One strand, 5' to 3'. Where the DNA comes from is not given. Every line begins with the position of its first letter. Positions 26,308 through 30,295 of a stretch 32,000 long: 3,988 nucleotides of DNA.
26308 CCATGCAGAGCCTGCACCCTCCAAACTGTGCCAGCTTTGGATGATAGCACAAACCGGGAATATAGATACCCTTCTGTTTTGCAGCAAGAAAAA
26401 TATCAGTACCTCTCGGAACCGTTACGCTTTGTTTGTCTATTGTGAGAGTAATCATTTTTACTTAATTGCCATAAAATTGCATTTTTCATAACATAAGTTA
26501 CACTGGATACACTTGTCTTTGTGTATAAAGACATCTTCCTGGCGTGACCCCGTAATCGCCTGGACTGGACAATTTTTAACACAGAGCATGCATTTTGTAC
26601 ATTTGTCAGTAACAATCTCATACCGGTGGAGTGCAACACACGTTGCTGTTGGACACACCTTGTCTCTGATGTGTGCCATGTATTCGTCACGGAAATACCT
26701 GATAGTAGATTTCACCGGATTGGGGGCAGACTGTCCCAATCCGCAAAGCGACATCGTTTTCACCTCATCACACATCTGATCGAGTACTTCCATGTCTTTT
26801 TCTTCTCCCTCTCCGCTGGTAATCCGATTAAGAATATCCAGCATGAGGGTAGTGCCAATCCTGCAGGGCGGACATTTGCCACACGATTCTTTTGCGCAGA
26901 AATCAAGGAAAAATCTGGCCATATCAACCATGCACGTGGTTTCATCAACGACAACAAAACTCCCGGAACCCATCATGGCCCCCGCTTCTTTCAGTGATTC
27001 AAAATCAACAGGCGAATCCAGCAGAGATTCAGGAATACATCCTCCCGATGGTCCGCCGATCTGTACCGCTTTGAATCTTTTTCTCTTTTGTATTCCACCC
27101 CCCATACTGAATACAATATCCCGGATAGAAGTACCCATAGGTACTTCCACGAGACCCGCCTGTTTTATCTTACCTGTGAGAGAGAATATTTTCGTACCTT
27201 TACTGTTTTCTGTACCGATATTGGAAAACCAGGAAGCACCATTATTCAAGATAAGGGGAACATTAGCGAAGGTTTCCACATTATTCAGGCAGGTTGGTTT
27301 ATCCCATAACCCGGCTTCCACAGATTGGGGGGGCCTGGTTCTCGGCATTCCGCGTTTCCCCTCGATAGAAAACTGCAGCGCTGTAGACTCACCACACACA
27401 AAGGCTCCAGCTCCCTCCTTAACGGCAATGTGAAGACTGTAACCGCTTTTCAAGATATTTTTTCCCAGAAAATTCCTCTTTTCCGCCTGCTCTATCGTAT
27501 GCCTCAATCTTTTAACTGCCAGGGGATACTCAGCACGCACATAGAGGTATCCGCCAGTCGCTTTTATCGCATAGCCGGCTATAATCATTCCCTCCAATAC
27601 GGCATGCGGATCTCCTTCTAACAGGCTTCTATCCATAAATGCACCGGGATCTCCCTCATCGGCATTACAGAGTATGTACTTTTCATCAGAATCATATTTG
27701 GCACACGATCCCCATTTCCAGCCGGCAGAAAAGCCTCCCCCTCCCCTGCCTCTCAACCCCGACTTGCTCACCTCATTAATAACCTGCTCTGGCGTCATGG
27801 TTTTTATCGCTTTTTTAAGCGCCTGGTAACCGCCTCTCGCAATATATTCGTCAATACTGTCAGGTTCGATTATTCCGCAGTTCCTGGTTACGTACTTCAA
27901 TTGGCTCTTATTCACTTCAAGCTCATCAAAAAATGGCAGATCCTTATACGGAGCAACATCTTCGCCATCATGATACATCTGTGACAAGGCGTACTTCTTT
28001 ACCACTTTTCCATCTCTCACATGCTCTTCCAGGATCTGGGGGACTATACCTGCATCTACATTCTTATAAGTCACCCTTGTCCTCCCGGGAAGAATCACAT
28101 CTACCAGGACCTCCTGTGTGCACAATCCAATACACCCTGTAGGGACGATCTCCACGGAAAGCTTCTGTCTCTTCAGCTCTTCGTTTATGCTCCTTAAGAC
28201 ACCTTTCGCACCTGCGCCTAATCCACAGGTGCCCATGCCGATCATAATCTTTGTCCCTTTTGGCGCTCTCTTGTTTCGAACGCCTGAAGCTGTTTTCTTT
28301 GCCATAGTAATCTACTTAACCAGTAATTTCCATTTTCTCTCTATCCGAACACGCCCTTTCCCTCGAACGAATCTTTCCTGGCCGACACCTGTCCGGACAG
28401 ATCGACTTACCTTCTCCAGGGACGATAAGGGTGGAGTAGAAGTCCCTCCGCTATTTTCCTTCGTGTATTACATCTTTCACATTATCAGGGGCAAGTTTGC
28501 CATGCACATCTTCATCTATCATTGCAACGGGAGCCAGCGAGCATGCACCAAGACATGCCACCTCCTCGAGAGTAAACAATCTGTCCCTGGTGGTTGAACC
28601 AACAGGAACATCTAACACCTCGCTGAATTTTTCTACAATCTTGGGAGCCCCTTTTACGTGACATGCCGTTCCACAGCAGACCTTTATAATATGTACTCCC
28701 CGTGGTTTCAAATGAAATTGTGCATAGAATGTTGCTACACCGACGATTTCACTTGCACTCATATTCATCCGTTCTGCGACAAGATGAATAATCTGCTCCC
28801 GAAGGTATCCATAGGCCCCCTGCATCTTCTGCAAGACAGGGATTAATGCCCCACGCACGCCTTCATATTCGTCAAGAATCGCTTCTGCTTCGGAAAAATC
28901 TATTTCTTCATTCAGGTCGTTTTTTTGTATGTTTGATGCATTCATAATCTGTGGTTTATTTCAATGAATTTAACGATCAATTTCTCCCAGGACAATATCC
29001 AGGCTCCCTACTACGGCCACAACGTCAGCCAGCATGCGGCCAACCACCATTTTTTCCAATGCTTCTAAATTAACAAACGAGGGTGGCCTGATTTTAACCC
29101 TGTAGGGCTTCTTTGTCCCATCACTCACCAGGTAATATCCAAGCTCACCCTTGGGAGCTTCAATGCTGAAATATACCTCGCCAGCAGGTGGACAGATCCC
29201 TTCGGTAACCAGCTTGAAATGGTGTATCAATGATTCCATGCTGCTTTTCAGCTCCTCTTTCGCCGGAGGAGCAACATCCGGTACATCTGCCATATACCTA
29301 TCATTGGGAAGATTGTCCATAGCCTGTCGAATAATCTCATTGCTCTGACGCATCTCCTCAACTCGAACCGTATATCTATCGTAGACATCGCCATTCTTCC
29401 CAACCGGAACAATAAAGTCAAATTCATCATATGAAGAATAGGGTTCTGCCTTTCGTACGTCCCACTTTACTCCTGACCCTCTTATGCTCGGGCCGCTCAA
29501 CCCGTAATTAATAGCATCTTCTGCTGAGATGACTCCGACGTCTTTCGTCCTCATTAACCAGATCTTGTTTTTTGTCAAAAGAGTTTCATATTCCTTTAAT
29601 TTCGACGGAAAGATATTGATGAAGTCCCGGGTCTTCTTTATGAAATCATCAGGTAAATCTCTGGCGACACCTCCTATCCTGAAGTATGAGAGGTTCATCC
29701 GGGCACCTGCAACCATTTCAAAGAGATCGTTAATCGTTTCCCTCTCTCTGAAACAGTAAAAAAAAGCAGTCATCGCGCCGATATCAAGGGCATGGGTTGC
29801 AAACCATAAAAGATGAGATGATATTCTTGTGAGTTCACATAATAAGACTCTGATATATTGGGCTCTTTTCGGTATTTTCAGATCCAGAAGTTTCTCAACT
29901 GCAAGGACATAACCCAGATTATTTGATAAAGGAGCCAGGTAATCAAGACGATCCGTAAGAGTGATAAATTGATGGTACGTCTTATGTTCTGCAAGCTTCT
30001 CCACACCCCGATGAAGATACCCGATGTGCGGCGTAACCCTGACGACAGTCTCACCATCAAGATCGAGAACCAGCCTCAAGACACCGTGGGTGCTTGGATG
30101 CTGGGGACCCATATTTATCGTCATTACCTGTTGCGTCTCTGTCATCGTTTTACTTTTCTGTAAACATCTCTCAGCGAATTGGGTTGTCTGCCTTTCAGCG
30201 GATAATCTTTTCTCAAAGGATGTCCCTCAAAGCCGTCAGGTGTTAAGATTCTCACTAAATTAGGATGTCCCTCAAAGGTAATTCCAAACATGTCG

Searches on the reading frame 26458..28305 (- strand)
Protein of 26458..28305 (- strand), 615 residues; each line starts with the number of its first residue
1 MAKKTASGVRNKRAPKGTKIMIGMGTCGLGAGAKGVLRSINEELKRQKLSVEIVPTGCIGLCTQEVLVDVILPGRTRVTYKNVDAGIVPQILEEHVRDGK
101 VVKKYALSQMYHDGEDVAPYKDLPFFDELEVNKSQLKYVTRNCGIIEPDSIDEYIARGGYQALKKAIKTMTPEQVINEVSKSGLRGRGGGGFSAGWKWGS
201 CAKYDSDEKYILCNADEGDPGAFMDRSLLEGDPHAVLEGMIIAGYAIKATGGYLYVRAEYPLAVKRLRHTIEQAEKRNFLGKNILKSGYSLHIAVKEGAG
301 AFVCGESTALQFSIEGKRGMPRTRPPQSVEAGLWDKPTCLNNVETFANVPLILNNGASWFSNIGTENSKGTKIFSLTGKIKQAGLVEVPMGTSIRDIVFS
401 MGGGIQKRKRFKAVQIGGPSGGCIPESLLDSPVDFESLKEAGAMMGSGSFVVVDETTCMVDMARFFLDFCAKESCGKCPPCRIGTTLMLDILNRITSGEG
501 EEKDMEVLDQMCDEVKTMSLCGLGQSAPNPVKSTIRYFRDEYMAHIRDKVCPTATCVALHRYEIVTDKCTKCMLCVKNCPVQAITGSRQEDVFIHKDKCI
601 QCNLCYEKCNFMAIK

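Call 4: search_protein_families(library=pfam, proteins=[window:26458-28305:-], max_evalue=0.01)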
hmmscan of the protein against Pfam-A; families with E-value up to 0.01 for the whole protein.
window:26458-28305:- (615 aa): 11 families
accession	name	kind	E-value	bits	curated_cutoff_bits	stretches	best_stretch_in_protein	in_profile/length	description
PF01512.22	Complex1_51K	-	1.7e-42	145.3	31.2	1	179-350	1-149/150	Nuo51 FMN-binding domain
PF10589.14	NADH_4Fe-4S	-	5.4e-34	116.4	23.5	1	461-545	1-85/85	NADH-ubiquinone oxidoreductase-F iron-sulfur binding region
PF00037.32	Fer4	-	2.5e-08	33.8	21.1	2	563-585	2-24/24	4Fe-4S binding domain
PF13187.11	Fer4_9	-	2.1e-06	28.1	27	1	568-610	1-48/52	4Fe-4S dicluster domain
PF12838.12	Fer4_7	-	3.9e-06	27.7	27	1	568-611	1-50/52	4Fe-4S dicluster domain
PF12837.12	Fer4_6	-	4.9e-06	26.7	25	1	564-584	4-24/24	4Fe-4S binding domain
PF13237.11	Fer4_10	-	5.1e-06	26.8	25.5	1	564-609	4-52/53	4Fe-4S dicluster domain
PF10531.15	SLBB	-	4.1e-05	23.7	27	1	374-422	2-53/55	SLBB domain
PF12797.12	Fer4_2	-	0.00037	20.7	24.5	1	563-581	4-22/22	4Fe-4S binding domain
PF13484.11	Fer4_16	-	0.00094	20.4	30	1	568-589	1-21/66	4Fe-4S double cluster binding domain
PF22461.2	SLBB_2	-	0.0087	16.6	27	0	373-419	2-49/79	SLBB domain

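Call 5: search_protein_families(library=ncbifam, proteins=[window:26458-28305:-], max_evalue=0.01)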
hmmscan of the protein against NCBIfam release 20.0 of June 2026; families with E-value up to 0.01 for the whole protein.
window:26458-28305:- (615 aa): 43 families (the best 25 are shown)
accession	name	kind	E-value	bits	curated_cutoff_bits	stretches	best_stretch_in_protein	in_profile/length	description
TIGR01959.1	nuoF_fam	equivalog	5.1e-148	492.9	558.65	1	146-546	9-410/410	NADH-quinone oxidoreductase subunit NuoF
NF008436.0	PRK11278.1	equivalog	4.2e-119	398.4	749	1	148-553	24-433/448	NADH-quinone oxidoreductase subunit NuoF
NF010120.0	PRK13596.1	equivalog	1.3e-110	369.9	389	1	149-549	18-420/433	NADH-quinone oxidoreductase subunit NuoF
TIGR04481.1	PR_assoc_PrdC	equivalog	7.7e-10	38.1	490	1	170-275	71-172/425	proline reductase-associated electron transfer protein PrdC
NF003454.1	PRK05035.1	equivalog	3.7e-09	35.6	345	1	140-275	95-223/556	electron transport complex subunit RsxC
NF038196.1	ferrodoxin_EFR1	subfamily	8.9e-09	35.7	75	1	564-614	181-229/242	EFR1 family ferrodoxin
NF058577.1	FdxA_fam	equivalog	1.2e-08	35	65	1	565-611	5-50/52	4Fe-4S ferredoxin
TIGR01945.1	rnfC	subfamily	3.3e-08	32.5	245.95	1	140-275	93-222/435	RnfABCDGE type electron transport complex subunit C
TIGR04105.1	FeFe_hydrog_B1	subfamily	1.7e-07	30.3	450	1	555-614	101-159/462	monomeric [FeFe] hydrogenase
NF045874.1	Vhu_polyferre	exception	1.9e-07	30.1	600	1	564-614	125-174/381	F420-non-reducing hydrogenase associated-polyferredoxin VhuB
NF041612.1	fdxn_Clost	equivalog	4.2e-07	30.5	150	1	34-105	30-100/102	2Fe-2S ferredoxin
TIGR01944.1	rnfB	subfamily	1.1e-06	28.4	68.7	1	564-614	110-160/190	RnfABCDGE type electron transport complex subunit B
NF040864.1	HgcB_ferredoxin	equivalog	1e-05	25.2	99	1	563-615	10-62/93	mercury methylation ferredoxin HgcB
TIGR04041.1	activase_YjjW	hypoth_equivalog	1.7e-05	24.4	250.2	1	555-612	30-85/276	YjjW family glycine radical enzyme activase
TIGR02179.1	PorD_KorD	subfamily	2.7e-05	24.2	60.05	1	564-615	22-73/78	2-oxoacid:acceptor oxidoreductase, delta subunit, pyruvate/2-ketoisovalerate family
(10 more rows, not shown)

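Call 53: search_solved_structures(query=window:26458-28305:-, max_evalue=1e-20)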
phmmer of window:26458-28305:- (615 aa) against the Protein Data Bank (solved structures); distinct sequences matched with E-value up to 1e-20: 63 (the best 60 are shown).
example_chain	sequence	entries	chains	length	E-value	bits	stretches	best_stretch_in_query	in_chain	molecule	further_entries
9bov_B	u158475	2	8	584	2.2e-226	756.4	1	19-614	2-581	NADH dehydrogenase (Quinone)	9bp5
7t2r_B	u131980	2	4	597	4.4e-218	729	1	20-614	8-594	NiFe hydrogenase subunit B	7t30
9n5u_B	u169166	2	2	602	1.6e-217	727.1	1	20-614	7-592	NfnB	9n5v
8oh5_B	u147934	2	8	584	3.1e-216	722.9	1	19-613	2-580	NAD-reducing hydrogenase subunit HoxF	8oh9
7q4v_B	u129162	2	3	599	5.9e-206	688.9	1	16-614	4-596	Iron hydrogenase HydB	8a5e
8a6t_B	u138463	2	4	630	5.8e-202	675.7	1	48-611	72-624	Electron bifurcating hydrogenase subunit HydB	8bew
7q4w_B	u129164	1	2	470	7.8e-189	632.4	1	151-614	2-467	Iron hydrogenase HydB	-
7p5h_B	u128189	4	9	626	3.9e-187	626.7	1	15-614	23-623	Fe-hydrogenase, subunit beta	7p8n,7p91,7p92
9mqx_B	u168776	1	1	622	5.3e-180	603.2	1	20-610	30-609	NADH:ubiquinone oxidoreductase, NADH-binding (51 kD) subunit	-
2fug_1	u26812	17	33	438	4.5e-121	408.6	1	150-549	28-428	NADH-quinone oxidoreductase chain 1 | NADH-QUINONE OXIDOREDUCTASE SUBUNIT 1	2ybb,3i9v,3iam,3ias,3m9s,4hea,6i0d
6vw7_B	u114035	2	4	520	1.4e-118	400.3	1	19-542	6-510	NAD-dependent formate dehydrogenase beta subunit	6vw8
7p64_F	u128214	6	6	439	1.9e-111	376.8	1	147-549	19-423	NADH-quinone oxidoreductase subunit F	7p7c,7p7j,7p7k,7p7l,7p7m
7p61_F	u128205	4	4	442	1.9e-111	376.7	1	147-549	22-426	NADH-quinone oxidoreductase subunit F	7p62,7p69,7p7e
7awt_F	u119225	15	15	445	2e-111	376.7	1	147-549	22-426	NADH-quinone oxidoreductase subunit F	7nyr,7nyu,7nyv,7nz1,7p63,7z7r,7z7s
9q8i_F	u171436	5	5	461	2.2e-111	376.6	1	147-549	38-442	NADH-quinone oxidoreductase subunit F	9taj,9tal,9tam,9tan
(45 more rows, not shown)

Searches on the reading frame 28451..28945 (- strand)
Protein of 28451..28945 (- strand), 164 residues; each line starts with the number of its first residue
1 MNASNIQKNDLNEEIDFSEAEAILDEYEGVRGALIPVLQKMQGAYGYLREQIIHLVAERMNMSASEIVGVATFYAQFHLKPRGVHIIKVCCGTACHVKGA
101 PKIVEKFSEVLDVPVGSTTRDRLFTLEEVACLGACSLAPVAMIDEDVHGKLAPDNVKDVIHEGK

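Call 4: search_protein_families(library=pfam, proteins=[window:28451-28945:-], max_evalue=0.01)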
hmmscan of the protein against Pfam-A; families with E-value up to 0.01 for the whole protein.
window:28451-28945:- (164 aa): 1 family
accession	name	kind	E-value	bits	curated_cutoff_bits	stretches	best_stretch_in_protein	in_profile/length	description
PF01257.25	2Fe-2S_thioredx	-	1.7e-49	167.8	24.8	1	21-162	2-143/145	Thioredoxin-like [2Fe-2S] ferredoxin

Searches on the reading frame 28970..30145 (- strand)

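Call 4: search_protein_families(library=pfam, proteins=[window:28970-30145:-], max_evalue=0.01)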
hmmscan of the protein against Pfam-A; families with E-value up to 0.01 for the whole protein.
window:28970-30145:- (391 aa): 2 families
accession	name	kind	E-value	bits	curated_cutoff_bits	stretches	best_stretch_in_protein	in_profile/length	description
PF00346.24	Complex1_49kDa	-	3.8e-126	420.1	24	1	121-391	1-271/271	Respiratory-chain NADH dehydrogenase, 49 Kd subunit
PF00374.24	NiFeSe_Hases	-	2.8e-05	23.7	25.8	1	46-121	1-77/508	Nickel-dependent hydrogenase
